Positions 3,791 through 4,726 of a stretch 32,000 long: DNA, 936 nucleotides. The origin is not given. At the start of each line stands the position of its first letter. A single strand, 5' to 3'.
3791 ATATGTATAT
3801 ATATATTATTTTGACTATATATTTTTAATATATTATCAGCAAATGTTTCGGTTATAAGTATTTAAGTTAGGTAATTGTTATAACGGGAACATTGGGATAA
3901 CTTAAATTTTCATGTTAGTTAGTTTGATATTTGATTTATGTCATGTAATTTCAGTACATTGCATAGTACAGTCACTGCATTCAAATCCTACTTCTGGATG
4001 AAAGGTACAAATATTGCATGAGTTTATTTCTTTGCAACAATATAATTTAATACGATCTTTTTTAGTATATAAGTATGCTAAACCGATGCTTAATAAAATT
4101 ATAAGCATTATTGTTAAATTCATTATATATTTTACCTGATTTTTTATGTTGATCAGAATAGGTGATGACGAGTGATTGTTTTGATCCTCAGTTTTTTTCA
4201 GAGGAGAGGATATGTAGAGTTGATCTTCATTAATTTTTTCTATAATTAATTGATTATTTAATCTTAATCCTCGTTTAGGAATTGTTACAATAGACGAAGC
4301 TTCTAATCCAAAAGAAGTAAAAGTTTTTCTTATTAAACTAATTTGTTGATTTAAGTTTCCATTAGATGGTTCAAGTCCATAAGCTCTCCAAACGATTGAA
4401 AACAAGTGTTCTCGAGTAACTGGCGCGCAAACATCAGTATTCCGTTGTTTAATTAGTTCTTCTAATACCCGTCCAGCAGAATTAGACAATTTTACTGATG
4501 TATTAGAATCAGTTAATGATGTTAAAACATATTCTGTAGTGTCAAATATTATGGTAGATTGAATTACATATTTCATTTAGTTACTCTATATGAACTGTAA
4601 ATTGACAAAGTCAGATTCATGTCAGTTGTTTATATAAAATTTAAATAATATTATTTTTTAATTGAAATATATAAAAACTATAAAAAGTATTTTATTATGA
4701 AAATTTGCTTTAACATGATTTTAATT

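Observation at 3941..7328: Divergent pair of a ToxR-like membrane regulator and an OprC-type copper TonB-dependent receptor: candidate one-component envelope metal-sensing and uptake module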

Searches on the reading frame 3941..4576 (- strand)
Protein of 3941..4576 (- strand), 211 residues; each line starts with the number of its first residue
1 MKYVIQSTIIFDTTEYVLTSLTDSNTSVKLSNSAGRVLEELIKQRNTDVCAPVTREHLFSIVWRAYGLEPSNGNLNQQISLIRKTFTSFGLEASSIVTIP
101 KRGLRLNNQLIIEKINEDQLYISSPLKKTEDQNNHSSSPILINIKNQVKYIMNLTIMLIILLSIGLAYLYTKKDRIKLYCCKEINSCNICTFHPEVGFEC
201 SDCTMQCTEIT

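Call 3: search_protein_families(library=pfam, proteins=[window:3941-4576:-], max_evalue=0.1)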
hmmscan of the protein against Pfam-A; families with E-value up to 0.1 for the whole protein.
window:3941-4576:- (211 aa): 1 family
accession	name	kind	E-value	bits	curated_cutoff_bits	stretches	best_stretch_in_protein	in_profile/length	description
PF00486.34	Trans_reg_C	-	0.00056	20.4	26.2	1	26-105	2-76/77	Transcriptional regulatory protein, C terminal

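Call 4: search_protein_families(library=ncbifam, proteins=[window:3941-4576:-], max_evalue=0.1)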
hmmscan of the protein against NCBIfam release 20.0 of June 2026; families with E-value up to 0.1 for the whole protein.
window:3941-4576:- (211 aa): 1 family
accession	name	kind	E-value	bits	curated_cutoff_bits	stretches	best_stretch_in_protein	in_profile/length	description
NF007540.1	PRK10153.1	equivalog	0.0035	16.3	400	1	54-129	49-121/516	lysine decarboxylation/transport transcriptional activator CadC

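Call 6: find_encoding_contigs(protein=window:3941-4576:-, flank=10000, max_places=4)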
Protein window:3941-4576:- (211 aa): 1 contig read that carries it; 1 place shown.
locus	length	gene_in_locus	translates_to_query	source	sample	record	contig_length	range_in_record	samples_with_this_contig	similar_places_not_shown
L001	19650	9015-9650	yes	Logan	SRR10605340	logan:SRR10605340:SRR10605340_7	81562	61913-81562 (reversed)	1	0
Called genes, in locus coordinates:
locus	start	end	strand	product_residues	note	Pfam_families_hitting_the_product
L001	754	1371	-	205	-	PF03548:LolA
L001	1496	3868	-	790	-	PF13491:FtsK_4TM, PF17854:FtsK_alpha, PF01580:FtsK_SpoIIIE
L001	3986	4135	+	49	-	-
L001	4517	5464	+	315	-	PF00890:FAD_binding_2 (faint), PF07992:Pyr_redox_2, PF13738:Pyr_redox_3, PF00070:Pyr_redox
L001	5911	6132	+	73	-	PF01176:eIF-1a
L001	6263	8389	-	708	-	PF07715:Plug, PF00593:TonB_dep_Rec_b-barrel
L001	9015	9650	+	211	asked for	-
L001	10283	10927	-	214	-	PF01464:SLT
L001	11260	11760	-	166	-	PF13412:HTH_24 (faint), PF01325:Fe_dep_repress, PF01047:MarR (faint), PF02742:Fe_dep_repr_C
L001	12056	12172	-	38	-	-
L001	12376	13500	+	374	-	PF02540:NAD_synthase (weak), PF02568:ThiI (faint), PF03054:tRNA_Me_trans, PF20259:tRNA_Me_trans_M, PF20258:tRNA_Me_trans_C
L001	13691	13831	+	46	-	-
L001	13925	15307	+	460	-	PF00206:Lyase_1, PF08328:ASL_C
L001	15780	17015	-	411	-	PF12704:MacB_PCD, PF02687:FtsX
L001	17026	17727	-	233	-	PF00005:ABC_tran, PF02463:SMC_N (faint), PF13304:AAA_21 (faint)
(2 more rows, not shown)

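Call 7: find_homologous_proteins(query=window:3941-4576:-, max_evalue=0.01)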
Query window:3941-4576:- (211 aa): 50 proteins with E <= 0.01 among 210 candidates.
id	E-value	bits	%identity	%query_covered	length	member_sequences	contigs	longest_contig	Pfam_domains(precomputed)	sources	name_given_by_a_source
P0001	1.8e-133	460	100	100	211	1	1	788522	-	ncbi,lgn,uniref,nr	ncbi:winged helix-turn-helix domain-containing protein [Blochmannia endosymbiont of Camponotus nippo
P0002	6.8e-105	367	80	100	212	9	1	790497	PF00486.35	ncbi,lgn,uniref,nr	ncbi:winged helix-turn-helix domain-containing protein [Blochmannia endosymbiont of Camponotus sp.]|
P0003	1.3e-96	340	75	100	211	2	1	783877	-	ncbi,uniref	ncbi:winged helix-turn-helix domain-containing protein [Candidatus Blochmannia sp. SNP]|uniref:winge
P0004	2.9e-96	339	74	100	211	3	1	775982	-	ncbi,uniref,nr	ncbi:winged helix-turn-helix domain-containing protein [Candidatus Blochmannia vicinus (nom. nud.)]|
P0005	9.6e-96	337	71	100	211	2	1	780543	PF00486.35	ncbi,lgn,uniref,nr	ncbi:transcriptional regulator [Blochmannia endosymbiont of Camponotus sp.]|uniref:winged helix-turn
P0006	2.8e-93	329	71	100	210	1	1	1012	-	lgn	-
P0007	1.1e-72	262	62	100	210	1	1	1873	-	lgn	-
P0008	1.0e-71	259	60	100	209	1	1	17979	PF00486.35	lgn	-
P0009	6.3e-71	256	61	100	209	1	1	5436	-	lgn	-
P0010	2.1e-70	254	59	100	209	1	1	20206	-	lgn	-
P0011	5.0e-70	253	59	100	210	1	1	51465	-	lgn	-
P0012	2.7e-69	251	61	97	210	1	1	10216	-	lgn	-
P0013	5.4e-69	250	62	100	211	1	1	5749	-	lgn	-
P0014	6.0e-69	250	61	91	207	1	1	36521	PF00486.35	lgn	-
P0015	6.3e-69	250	59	100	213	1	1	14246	-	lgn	-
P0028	3.8e-62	227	55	100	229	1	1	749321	PF00486.35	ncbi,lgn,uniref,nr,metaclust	ncbi:winged helix-turn-helix domain-containing protein [Blochmannia endosymbiont of Polyrhachis (Hed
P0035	1.7e-55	206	52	99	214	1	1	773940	PF00486.35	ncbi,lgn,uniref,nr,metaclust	ncbi:winged helix-turn-helix domain-containing protein [Blochmannia endosymbiont of Camponotus (Colo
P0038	7.2e-53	197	52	99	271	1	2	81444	PF00486.35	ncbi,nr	ncbi:MAG: putative transcriptional regulator YqeI [Sodalis sp. Psp]|nr:putative transcriptional regu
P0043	2.4e-37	146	45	92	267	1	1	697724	-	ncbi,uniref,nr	ncbi:yqeI [Wigglesworthia glossinidia endosymbiont of Glossina brevipalpis]|uniref:YqeI protein n=1 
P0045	3.9e-37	146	44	91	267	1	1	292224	PF00486.35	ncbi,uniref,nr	ncbi:winged helix-turn-helix domain-containing protein [Acerihabitans arboris]|uniref:OmpR/PhoB-type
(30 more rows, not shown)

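Call 10: find_encoding_contigs(protein=P0043, flank=8000, max_places=2)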
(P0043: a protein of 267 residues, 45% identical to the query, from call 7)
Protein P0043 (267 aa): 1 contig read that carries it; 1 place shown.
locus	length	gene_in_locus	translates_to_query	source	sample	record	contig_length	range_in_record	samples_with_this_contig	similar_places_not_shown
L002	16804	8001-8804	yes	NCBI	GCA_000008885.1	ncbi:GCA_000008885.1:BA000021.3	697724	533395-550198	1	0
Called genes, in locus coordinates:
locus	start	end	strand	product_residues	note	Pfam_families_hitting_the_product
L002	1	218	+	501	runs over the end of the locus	PF02789:Peptidase_M17_N, PF00883:Peptidase_M17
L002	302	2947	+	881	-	PF00133:tRNA-synt_1, PF09334:tRNA-synt_1g (faint), PF13603:tRNA-synt_1_2, PF08264:Anticodon_1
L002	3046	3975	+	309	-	PF02729:OTCace_N, PF00185:OTCace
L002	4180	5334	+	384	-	PF00383:dCMP_cyt_deam_1, PF14437:MafB19-deam, PF01872:RibD_C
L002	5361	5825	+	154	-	PF00885:DMRL_synthase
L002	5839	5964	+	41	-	-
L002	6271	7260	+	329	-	PF00586:AIRS, PF02769:AIRS_C (weak)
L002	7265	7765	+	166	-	PF04608:PgpA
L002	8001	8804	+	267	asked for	-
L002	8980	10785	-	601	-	PF03979:Sigma70_r1_1, PF00140:Sigma70_r1_2, PF04546:Sigma70_ner, PF04542:Sigma70_r2, PF04539:Sigma70_r3, PF04545:Sigma70_r4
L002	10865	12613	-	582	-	PF01807:Zn_ribbon_DnaG, PF08275:DNAG_N, PF01751:Toprim, PF13155:Toprim_2, PF13662:Toprim_4, PF10410:DnaB_bind, PF08278:DnaG_DnaB_bind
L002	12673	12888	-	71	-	PF01165:Ribosomal_S21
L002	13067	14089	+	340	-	PF00814:TsaD, PF22521:HypF_C_2 (weak)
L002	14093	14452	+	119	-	PF02152:FolB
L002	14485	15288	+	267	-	PF02673:BacA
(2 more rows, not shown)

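Call 11: find_encoding_contigs(protein=P0038, flank=8000, max_places=2)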
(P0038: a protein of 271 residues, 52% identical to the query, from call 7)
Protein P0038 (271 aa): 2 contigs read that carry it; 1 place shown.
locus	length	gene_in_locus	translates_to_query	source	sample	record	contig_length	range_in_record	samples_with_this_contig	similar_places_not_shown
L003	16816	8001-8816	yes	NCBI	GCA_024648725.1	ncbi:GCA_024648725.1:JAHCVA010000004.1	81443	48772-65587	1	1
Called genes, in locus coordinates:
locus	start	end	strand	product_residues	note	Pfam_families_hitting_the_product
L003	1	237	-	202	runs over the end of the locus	PF03548:LolA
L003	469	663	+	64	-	-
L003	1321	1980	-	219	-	PF13491:FtsK_4TM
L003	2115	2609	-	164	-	PF13404:HTH_AsnC-type, PF13412:HTH_24, PF01037:AsnC_trans_reg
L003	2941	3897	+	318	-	PF01134:GIDA (faint), PF03486:HI0933_like (faint), PF07992:Pyr_redox_2, PF13738:Pyr_redox_3, PF00070:Pyr_redox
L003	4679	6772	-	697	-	PF07715:Plug, PF00593:TonB_dep_Rec_b-barrel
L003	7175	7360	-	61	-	-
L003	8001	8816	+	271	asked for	PF00486:Trans_reg_C (weak)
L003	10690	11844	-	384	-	PF00438:S-AdoMet_synt_N, PF02772:S-AdoMet_synt_M, PF02773:S-AdoMet_synt_C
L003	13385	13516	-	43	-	-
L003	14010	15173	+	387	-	PF00162:PGK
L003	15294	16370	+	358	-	PF01116:F_bP_aldolase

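Call 12: find_encoding_contigs(protein=P0045, flank=8000, max_places=2)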
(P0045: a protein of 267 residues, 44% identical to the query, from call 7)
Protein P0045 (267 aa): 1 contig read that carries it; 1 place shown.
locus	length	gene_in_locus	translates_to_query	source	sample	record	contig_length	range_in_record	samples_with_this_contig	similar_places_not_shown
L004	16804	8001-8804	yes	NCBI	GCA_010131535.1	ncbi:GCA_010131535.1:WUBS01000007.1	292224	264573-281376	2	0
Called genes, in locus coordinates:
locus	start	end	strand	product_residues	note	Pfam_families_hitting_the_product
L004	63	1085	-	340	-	PF08240:ADH_N, PF00107:ADH_zinc_N, PF13602:ADH_zinc_N_2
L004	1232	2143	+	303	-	PF00126:HTH_1, PF03466:LysR_substrate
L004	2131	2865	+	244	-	PF13531:SBP_bac_11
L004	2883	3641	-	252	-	PF00005:ABC_tran, PF02463:SMC_N (faint), PF13304:AAA_21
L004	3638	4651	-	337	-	PF01032:FecCD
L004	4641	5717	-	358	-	PF01497:Peripla_BP_2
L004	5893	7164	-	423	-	PF00109:ketoacyl-synt, PF02801:Ketoacyl-synt_C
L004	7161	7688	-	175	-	PF01638:HxlR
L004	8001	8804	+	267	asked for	PF00486:Trans_reg_C (weak)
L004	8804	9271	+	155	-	PF15941:FidL_like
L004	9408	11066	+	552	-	PF02743:dCache_1 (weak), PF22588:dCache_1_like, PF00990:GGDEF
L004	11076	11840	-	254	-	PF00174:Oxidored_molyb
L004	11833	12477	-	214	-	PF01292:Ni_hydr_CYTB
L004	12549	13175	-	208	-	-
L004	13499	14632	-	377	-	PF08240:ADH_N, PF16912:Glu_dehyd_C (faint), PF00107:ADH_zinc_N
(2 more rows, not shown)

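Call 13: find_related_loci(query=A1, collection=genome_contigs, flank=6000)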
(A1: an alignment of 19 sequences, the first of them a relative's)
Query A1 (211 aa) in genome_contigs; peptide patterns used: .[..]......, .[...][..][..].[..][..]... (x = any residue, [..] = any of these).
60 stretches matched a pattern; 15 encode a relative of the query (tblastn E <= 1e-3); 15 distinct loci.
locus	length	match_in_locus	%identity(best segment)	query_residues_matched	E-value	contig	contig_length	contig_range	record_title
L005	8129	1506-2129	50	1-209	1e-62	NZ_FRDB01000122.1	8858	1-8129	Candidatus Sodalis sp. SoCistrobi voucher 3249, whole genome shotgun sequence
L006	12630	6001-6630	52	1-209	3e-60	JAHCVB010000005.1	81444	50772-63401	MAG: Sodalis sp. Psp HNEKOMLI_5, whole genome shotgun sequence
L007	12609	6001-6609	60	1-202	2e-74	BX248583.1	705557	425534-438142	Blochmannia floridanus complete genome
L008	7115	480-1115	43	1-210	6e-46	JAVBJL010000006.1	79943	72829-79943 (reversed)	MAG: Wigglesworthia glossinidia isolate MAG-1 Seq06, whole genome shotgun sequence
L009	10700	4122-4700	42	1-194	1e-45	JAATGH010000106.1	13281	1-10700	MAG: Enterobacterales bacterium isolate bin_314 k141_5696484, whole genome shotgun sequence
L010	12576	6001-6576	45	1-194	5e-45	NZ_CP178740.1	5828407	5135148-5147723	Sodalis sp. RH13 chromosome, complete genome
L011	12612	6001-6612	43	1-206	7e-45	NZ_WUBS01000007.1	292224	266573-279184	Acerihabitans arboris strain SAP-6 contig7, whole genome shotgun sequence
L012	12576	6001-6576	44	1-194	7e-44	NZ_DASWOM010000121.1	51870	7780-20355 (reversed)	MAG: Acerihabitans sp. isolate SMAG_U3441 k141_2192569, whole genome shotgun sequence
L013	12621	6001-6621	39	1-207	2e-43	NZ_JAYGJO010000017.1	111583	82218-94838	Acerihabitans sp. TG2 17, whole genome shotgun sequence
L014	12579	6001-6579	45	1-194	1e-42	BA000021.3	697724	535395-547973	Wigglesworthia glossinidia endosymbiont of Glossina brevipalpis DNA, complete genome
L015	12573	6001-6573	39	1-194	3e-41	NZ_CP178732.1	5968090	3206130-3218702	Sodalis sp. RH21 chromosome, complete genome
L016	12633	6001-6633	38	1-210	3e-40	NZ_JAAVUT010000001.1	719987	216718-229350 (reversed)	Sodalis sp. dw_96 1, whole genome shotgun sequence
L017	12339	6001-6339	57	1-115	7e-40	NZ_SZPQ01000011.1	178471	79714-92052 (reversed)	Martelella alba strain BGMRC 2031 Scaffold8_1, whole genome shotgun sequence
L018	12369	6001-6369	48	1-128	1e-33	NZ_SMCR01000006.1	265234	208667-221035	Biostraticola tofi strain DSM 19580 Ga0244679_106, whole genome shotgun sequence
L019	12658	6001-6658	36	1-208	2e-36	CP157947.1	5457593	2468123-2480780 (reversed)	Acerihabitans sp. KWT182 chromosome, complete genome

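Call 28: find_encoding_contigs(protein=P0028, flank=7000, max_places=1)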
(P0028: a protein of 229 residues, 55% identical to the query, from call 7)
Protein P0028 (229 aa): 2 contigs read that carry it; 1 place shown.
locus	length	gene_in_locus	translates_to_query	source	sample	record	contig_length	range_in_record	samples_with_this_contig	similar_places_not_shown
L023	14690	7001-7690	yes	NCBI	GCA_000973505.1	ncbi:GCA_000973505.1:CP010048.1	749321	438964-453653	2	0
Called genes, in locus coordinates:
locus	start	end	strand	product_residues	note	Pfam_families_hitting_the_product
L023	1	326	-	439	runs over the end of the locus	PF02403:Seryl_tRNA_N, PF00587:tRNA-synt_2b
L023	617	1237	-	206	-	PF03548:LolA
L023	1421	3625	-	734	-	PF13491:FtsK_4TM, PF17854:FtsK_alpha, PF01580:FtsK_SpoIIIE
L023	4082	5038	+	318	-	PF00890:FAD_binding_2 (faint), PF01134:GIDA (faint), PF07992:Pyr_redox_2, PF13738:Pyr_redox_3, PF00070:Pyr_redox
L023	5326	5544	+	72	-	PF01176:eIF-1a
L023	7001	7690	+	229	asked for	PF00486:Trans_reg_C (weak)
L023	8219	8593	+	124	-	PF11969:DcpS_C, PF01230:HIT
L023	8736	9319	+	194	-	PF13036:LpoB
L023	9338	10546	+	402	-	PF12704:MacB_PCD, PF02687:FtsX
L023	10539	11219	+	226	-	PF00005:ABC_tran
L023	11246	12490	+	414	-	PF12704:MacB_PCD (weak), PF02687:FtsX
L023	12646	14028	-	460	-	PF00206:Lyase_1, PF08328:ASL_C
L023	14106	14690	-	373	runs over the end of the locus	PF02540:NAD_synthase (weak), PF03054:tRNA_Me_trans, PF20259:tRNA_Me_trans_M, PF20258:tRNA_Me_trans_C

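Call 29: find_encoding_contigs(protein=P0035, flank=7000, max_places=1)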
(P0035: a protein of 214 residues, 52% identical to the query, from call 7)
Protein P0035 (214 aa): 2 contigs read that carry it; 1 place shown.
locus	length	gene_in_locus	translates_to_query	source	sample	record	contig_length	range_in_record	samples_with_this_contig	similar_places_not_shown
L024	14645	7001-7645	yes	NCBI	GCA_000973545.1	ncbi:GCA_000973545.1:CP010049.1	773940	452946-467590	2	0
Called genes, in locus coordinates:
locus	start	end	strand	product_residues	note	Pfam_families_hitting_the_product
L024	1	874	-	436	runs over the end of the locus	PF02403:Seryl_tRNA_N, PF00587:tRNA-synt_2b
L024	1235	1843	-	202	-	PF03548:LolA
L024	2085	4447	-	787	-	PF13491:FtsK_4TM, PF17854:FtsK_alpha, PF01580:FtsK_SpoIIIE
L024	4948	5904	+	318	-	PF00890:FAD_binding_2 (faint), PF01134:GIDA (faint), PF03486:HI0933_like (faint), PF07992:Pyr_redox_2, PF13738:Pyr_redox_3, PF00070:Pyr_redox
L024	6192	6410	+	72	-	PF01176:eIF-1a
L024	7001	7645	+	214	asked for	PF00486:Trans_reg_C (weak)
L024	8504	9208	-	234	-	PF01464:SLT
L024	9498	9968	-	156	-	PF01325:Fe_dep_repress, PF13545:HTH_Crp_2 (weak), PF01047:MarR (weak), PF02742:Fe_dep_repr_C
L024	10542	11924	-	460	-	PF00206:Lyase_1, PF08328:ASL_C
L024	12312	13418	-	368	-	PF02540:NAD_synthase (faint), PF02568:ThiI (faint), PF03054:tRNA_Me_trans, PF20259:tRNA_Me_trans_M, PF20258:tRNA_Me_trans_C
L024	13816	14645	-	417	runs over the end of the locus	PF02687:FtsX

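Call 31: find_encoding_contigs(protein=P0002, flank=5000, max_places=1)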
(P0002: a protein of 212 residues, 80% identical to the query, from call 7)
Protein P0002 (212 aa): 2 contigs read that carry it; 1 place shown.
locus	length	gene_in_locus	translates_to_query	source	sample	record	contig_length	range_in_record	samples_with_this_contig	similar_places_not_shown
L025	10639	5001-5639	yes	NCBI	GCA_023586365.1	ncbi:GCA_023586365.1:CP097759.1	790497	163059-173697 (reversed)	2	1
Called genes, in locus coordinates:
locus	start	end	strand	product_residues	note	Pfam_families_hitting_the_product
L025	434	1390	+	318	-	PF03486:HI0933_like (faint), PF07992:Pyr_redox_2, PF13738:Pyr_redox_3, PF00070:Pyr_redox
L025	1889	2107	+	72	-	PF01176:eIF-1a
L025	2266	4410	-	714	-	PF07715:Plug, PF00593:TonB_dep_Rec_b-barrel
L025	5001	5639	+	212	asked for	PF00486:Trans_reg_C (weak)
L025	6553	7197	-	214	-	PF01464:SLT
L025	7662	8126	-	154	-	PF01325:Fe_dep_repress, PF01047:MarR (faint), PF02742:Fe_dep_repr_C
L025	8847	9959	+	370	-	PF02540:NAD_synthase (weak), PF03054:tRNA_Me_trans, PF20259:tRNA_Me_trans_M, PF20258:tRNA_Me_trans_C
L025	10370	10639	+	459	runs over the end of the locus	PF00206:Lyase_1, PF08328:ASL_C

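Call 32: find_encoding_contigs(protein=P0004, flank=5000, max_places=1)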
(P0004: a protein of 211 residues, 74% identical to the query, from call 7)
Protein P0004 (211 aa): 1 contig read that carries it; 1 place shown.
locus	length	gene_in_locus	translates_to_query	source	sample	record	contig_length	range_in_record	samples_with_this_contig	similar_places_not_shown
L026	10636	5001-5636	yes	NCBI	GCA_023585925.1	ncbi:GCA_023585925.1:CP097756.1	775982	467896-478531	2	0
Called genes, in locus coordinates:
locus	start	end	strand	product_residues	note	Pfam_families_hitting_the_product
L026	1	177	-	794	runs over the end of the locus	PF13491:FtsK_4TM, PF17854:FtsK_alpha, PF01580:FtsK_SpoIIIE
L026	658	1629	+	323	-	PF00890:FAD_binding_2 (faint), PF03486:HI0933_like (faint), PF07992:Pyr_redox_2, PF13738:Pyr_redox_3, PF00070:Pyr_redox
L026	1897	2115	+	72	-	PF01176:eIF-1a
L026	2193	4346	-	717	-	PF07715:Plug, PF00593:TonB_dep_Rec_b-barrel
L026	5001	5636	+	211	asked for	-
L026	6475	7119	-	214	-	PF01464:SLT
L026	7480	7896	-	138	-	PF01325:Fe_dep_repress, PF13412:HTH_24 (weak), PF02742:Fe_dep_repr_C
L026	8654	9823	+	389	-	PF02540:NAD_synthase (weak), PF02568:ThiI (weak), PF03054:tRNA_Me_trans, PF20259:tRNA_Me_trans_M, PF20258:tRNA_Me_trans_C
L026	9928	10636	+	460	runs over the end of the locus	PF00206:Lyase_1, PF08328:ASL_C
